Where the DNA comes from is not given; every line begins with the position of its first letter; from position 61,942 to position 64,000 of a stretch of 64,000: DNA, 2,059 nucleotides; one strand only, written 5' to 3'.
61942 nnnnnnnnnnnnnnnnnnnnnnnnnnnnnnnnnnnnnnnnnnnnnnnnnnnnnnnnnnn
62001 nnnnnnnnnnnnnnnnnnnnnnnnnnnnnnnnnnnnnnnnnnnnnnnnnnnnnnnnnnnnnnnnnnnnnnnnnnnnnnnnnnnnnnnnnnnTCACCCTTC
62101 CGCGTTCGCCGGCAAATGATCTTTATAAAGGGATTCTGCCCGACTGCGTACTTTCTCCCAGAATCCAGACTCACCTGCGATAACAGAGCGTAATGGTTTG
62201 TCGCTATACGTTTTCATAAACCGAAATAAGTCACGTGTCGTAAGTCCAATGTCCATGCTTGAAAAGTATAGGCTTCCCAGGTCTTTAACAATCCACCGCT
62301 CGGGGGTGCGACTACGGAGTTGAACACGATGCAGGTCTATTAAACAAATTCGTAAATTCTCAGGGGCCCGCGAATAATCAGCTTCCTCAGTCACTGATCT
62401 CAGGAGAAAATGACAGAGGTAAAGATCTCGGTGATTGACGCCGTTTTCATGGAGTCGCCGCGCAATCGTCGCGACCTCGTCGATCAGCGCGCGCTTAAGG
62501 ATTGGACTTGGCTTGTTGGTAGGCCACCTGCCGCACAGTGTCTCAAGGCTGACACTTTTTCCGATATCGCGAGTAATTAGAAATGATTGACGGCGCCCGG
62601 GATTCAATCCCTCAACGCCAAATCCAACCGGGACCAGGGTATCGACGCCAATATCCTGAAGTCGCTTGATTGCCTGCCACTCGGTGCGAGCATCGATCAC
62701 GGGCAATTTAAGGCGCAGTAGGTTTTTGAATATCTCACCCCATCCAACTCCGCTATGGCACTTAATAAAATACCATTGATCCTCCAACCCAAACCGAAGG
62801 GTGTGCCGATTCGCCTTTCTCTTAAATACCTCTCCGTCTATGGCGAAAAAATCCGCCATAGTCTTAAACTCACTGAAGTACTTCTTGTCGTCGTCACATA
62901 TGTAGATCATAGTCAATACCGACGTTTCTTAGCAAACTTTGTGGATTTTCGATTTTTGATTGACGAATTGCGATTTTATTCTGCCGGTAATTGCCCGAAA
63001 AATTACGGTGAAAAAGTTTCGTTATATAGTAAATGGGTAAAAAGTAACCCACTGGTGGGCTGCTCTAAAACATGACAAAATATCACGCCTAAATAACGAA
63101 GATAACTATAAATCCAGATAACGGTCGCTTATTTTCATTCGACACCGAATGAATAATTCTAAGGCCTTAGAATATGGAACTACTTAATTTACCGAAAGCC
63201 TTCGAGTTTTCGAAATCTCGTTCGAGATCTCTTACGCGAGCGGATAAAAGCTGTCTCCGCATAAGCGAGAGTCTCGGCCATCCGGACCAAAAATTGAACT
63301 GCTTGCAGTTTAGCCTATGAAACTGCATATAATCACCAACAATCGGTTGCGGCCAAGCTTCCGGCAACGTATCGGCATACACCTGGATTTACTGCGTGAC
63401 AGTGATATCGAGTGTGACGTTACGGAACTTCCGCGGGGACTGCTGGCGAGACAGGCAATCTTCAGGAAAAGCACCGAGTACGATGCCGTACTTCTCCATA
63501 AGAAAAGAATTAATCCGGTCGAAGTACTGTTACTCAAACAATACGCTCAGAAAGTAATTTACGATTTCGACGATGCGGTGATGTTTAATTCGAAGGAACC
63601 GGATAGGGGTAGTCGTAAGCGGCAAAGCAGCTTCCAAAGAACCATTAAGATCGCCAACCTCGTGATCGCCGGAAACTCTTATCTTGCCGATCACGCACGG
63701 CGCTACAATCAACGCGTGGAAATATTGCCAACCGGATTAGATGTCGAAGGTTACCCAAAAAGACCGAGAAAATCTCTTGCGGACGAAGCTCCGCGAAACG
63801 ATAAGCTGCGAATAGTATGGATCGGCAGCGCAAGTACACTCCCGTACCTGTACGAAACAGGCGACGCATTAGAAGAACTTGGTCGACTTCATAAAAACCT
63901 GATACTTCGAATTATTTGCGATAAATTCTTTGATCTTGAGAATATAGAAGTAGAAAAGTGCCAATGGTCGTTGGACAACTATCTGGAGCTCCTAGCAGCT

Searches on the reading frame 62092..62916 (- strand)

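Call 8: search_protein_families(library=pfam, proteins=[window:62092-62916:-], max_evalue=0.001)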
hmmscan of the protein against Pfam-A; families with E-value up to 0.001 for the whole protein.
window:62092-62916:- (274 aa): 1 family
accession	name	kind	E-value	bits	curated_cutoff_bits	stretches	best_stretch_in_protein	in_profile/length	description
PF06293.20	Kdo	-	7e-51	173.1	21.3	1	23-237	3-207/207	Lipopolysaccharide kinase (Kdo/WaaP) family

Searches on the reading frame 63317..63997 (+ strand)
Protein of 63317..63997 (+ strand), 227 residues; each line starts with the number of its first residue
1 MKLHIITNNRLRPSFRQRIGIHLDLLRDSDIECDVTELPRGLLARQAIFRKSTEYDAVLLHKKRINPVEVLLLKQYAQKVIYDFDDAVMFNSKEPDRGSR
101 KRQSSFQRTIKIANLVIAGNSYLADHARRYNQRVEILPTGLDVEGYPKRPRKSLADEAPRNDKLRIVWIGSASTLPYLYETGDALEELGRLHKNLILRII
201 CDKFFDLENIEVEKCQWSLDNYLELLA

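Call 55: search_protein_families(library=pfam, proteins=[window:63317-63997:+], max_evalue=0.01)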
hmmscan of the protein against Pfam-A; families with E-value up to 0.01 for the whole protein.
window:63317-63997:+ (227 aa): 1 family
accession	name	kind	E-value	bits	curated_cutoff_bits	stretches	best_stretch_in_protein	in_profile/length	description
PF13439.12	Glyco_transf_4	-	0.0097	16.4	28.5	0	54-144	72-169/170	Glycosyltransferase Family 4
